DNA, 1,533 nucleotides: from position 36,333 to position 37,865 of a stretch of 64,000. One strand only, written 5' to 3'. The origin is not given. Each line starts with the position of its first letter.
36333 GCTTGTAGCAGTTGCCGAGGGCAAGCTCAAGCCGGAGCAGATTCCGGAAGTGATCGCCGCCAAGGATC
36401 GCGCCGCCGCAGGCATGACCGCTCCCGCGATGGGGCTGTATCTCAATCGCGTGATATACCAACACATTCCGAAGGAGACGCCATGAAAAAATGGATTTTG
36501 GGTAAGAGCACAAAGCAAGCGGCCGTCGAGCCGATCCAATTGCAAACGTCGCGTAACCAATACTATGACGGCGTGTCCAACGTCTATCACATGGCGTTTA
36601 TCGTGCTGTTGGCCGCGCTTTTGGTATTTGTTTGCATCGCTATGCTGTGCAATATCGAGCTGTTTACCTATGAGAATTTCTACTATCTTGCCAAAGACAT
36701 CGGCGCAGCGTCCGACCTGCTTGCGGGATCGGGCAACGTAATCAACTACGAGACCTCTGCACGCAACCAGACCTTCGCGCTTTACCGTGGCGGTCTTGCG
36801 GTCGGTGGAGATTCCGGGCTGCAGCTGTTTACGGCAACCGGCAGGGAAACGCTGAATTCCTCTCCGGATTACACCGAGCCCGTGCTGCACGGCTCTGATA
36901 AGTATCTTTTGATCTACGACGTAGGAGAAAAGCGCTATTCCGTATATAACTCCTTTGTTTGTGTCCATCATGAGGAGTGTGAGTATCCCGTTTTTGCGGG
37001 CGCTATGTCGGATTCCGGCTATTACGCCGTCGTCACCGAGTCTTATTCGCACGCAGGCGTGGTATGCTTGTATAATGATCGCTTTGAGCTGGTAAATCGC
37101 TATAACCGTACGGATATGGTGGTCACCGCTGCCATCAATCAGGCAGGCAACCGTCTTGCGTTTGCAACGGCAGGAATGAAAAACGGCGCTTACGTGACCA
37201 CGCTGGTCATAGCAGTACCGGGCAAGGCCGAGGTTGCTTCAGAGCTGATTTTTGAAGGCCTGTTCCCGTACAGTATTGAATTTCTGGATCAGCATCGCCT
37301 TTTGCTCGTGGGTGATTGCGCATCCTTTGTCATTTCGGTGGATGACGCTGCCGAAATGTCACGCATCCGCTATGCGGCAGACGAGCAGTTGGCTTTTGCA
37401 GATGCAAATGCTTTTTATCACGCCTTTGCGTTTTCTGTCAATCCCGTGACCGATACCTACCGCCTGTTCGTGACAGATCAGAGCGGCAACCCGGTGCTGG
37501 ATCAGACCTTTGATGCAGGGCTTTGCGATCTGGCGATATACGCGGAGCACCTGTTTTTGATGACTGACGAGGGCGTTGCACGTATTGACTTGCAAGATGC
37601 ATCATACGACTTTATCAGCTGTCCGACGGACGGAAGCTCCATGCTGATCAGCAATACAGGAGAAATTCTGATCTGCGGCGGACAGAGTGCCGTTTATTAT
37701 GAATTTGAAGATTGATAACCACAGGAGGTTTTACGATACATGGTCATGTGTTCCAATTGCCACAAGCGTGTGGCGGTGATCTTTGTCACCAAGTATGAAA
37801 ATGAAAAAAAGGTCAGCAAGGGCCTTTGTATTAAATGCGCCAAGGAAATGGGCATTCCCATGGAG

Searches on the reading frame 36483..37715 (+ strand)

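Call 53: search_protein_families(library=pfam, proteins=[window:36483-37715:+], max_evalue=0.001)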
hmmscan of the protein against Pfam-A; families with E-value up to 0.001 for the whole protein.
window:36483-37715:+ (410 aa): 1 family
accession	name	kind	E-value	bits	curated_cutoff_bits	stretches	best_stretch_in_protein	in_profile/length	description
PF18975.6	DUF5711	-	2e-17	63.9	26.3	1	92-368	18-303/344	Family of unknown function (DUF5711)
